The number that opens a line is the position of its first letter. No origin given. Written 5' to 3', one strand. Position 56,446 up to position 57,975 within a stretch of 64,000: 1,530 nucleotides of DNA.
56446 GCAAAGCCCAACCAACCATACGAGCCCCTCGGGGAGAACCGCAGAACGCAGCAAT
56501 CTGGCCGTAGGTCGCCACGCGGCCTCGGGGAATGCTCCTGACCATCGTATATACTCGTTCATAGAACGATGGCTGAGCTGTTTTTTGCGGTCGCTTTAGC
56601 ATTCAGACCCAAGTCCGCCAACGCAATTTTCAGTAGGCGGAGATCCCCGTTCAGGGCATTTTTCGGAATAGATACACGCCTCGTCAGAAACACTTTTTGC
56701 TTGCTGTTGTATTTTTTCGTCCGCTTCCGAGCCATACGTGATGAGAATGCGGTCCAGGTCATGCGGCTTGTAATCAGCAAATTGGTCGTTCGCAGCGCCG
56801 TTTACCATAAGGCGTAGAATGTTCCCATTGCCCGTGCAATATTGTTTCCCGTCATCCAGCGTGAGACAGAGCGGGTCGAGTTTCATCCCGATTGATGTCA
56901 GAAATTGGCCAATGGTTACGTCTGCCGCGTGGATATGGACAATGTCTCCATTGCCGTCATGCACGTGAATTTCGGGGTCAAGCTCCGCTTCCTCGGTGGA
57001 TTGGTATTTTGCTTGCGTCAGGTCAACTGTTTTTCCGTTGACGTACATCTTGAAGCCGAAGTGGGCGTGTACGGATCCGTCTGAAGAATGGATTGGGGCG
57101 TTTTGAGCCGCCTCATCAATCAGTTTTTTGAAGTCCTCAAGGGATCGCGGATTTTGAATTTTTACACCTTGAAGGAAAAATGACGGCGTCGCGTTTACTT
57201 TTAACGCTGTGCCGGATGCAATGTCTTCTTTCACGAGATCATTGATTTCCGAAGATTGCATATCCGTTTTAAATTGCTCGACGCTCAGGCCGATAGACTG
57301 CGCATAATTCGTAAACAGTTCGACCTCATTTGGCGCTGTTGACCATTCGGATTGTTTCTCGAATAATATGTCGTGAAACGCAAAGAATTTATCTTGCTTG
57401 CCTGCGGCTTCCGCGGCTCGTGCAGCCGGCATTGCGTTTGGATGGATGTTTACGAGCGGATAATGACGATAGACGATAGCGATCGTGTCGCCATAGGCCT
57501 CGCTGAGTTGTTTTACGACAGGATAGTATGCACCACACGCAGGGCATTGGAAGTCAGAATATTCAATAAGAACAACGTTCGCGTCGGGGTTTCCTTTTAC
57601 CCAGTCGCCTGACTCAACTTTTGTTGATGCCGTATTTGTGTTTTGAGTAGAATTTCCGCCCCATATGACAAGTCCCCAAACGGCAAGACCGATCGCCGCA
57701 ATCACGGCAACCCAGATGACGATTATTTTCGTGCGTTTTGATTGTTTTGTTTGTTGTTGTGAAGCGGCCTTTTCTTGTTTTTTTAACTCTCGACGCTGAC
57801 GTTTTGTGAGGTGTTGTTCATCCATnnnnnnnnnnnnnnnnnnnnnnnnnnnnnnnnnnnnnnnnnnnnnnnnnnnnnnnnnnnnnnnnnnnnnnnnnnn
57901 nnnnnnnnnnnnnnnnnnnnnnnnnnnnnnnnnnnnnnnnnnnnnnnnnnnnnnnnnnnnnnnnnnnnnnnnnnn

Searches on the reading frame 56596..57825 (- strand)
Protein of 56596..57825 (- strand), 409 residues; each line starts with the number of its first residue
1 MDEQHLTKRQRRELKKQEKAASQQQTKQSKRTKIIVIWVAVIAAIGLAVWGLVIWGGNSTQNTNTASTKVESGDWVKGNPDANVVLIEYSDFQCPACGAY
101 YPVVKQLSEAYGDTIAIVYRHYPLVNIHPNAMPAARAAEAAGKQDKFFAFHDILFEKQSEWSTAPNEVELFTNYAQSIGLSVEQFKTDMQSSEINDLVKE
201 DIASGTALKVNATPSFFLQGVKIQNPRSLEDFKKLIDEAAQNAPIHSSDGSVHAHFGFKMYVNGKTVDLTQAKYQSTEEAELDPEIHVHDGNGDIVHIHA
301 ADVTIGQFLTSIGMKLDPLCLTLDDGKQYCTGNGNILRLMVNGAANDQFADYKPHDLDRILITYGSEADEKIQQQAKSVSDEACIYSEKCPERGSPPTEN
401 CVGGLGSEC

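Call 37: find_related_loci(query=window:56596-57825:-, collection=genome_contigs, flank=8000)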
Query window:56596-57825:- (409 aa) in genome_contigs; peptide patterns used: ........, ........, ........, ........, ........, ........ (x = any residue, [..] = any of these).
31 stretches matched a pattern; 9 encode a relative of the query (tblastn E <= 1e-3); 9 distinct loci.
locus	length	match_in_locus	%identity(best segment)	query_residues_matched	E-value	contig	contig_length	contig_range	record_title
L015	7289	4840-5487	41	24-238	5e-55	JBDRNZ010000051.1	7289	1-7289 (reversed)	MAG: Candidatus Peregrinibacteria bacterium isolate MEGAHIT-group-1.923 k141_11344168, whole genome shotgun sequence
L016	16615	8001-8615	45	35-236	4e-55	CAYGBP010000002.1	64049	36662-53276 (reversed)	MAG TPA_asm: uncultured Nitrospirota bacterium isolate ERP108616_co2_62 genome assembly, contig: NODE_402_length_64049_c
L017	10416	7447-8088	36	32-237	5e-41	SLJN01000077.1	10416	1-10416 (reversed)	MAG: Balneolales bacterium isolate CSSed165cm_239 CSSed16-5cm-24328, whole genome shotgun sequence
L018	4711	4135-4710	36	32-215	8e-35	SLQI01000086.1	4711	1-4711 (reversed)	MAG: Balneolales bacterium isolate CSSed165cm_526 CSSed16-5cm-95887, whole genome shotgun sequence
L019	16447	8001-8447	40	74-220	5e-31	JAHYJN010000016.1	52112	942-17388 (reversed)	MAG: Brevefilum sp. isolate KA23 NODE_390_length_52112_cov_13.625642, whole genome shotgun sequence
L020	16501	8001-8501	38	69-232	6e-31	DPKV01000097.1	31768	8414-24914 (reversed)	MAG TPA_asm: Anaerolineaceae bacterium isolate UBA10909 contig_16388, whole genome shotgun sequence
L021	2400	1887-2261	39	250-379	2e-25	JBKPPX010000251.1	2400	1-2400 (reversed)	MAG: Thermoproteota archaeon isolate GS_EKS_MAG_00091 GS_EKS_000000593394, whole genome shotgun sequence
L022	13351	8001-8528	36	58-229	6e-24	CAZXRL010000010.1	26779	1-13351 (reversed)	MAG TPA_asm: uncultured Brevefilum sp. isolate binchicken_co405_313 genome assembly, contig: NODE_2543_length_26779_cov_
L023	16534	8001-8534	37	74-244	6e-24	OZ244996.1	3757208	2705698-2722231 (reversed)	MAG: Candidatus Promineifilaceae bacterium isolate a52b71a8-f5fb-481c-9e81-0ccf750bba87 genome assembly, chromosome: 2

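Call 58: find_homologous_proteins(query=window:56596-57825:-, max_evalue=1e-30)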
Query window:56596-57825:- (409 aa): 1513 proteins with E <= 1e-30 among 5714 candidates; the best 120 are listed.
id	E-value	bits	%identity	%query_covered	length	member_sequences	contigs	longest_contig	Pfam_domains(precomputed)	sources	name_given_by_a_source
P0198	3.4e-277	937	100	100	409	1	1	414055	PF13743.13,PF01323.27,PF13462.13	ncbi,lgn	-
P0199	1.7e-133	464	52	99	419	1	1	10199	PF01323.27,PF13462.13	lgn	-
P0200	2.7e-132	460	52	94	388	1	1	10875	PF01323.27,PF13462.13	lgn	-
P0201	3.1e-132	459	50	100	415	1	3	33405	PF01323.27,PF13462.13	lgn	-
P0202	6.4e-132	458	50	99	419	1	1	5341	PF01323.27,PF13462.13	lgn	-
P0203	8.8e-132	458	51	96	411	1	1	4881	PF13743.13,PF01323.27,PF13462.13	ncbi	-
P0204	1.4e-129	451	49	100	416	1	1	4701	PF01323.27,PF13462.13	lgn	-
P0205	1.1e-124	435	49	97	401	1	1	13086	PF13743.13,PF01323.27,PF13462.13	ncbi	-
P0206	3.4e-124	433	51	88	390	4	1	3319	PF13743.13,PF01323.27,PF13462.13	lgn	-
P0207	9.5e-124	431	50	98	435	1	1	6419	PF13743.13,PF01323.27,PF13462.13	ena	-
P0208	1.8e-123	431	51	89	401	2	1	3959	PF01323.27,PF13462.13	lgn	-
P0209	2.5e-123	430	49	94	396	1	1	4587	PF01323.27,PF13462.13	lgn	-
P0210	3.5e-122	426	48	100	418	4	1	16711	PF13743.13,PF01323.27,PF13462.13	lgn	-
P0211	5.4e-122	426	50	92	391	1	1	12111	PF01323.27,PF13462.13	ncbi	-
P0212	6.9e-122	425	50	93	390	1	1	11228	PF01323.27,PF13462.13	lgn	-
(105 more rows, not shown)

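Call 59: find_encoding_contigs(protein=P0201, flank=6000, max_places=2)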
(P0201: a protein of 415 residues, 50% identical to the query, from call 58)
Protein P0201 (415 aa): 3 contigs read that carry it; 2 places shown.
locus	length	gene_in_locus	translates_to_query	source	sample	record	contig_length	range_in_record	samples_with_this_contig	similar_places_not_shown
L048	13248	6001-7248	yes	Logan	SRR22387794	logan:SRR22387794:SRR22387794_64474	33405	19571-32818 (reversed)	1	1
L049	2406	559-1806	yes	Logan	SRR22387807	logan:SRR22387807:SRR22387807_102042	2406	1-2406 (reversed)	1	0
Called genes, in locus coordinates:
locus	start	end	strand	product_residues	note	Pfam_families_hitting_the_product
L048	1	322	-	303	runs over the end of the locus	?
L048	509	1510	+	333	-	PF13386:DsbD_2, PF13473:Cupredoxin_1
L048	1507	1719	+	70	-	PF00403:HMA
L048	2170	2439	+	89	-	PF02583:Trns_repr_metal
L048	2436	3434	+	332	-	PF00389:2-Hacid_dh, PF02826:2-Hacid_dh_C, PF03446:NAD_binding_2 (weak)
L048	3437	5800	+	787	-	PF00403:HMA, PF00122:E1-E2_ATPase, PF00702:Hydrolase, PF08282:Hydrolase_3 (faint)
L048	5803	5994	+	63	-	PF04945:YHS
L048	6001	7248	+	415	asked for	PF13462:Thioredoxin_4, PF01323:DSBA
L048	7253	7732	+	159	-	PF07884:VKOR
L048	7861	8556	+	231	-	-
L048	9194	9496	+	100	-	-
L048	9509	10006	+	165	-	-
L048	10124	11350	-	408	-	PF12704:MacB_PCD, PF02687:FtsX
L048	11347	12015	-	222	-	PF02463:SMC_N (weak), PF00005:ABC_tran, PF13304:AAA_21 (faint)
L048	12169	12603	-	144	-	PF01797:Y1_Tnp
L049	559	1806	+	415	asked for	PF13462:Thioredoxin_4, PF01323:DSBA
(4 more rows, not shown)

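Call 60: find_encoding_contigs(protein=P0199, flank=6000, max_places=1)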
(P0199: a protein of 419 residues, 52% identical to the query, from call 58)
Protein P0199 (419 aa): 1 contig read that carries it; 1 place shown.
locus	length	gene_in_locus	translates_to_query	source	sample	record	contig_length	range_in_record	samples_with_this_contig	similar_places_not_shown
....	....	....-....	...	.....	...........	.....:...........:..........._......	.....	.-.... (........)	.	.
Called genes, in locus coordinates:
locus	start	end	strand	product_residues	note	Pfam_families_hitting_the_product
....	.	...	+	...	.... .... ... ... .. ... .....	-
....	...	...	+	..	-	-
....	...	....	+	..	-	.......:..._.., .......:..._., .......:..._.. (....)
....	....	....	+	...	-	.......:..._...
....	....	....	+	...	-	-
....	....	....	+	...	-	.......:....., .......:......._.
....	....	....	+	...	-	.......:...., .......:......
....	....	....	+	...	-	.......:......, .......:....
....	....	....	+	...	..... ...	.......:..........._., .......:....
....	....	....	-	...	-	-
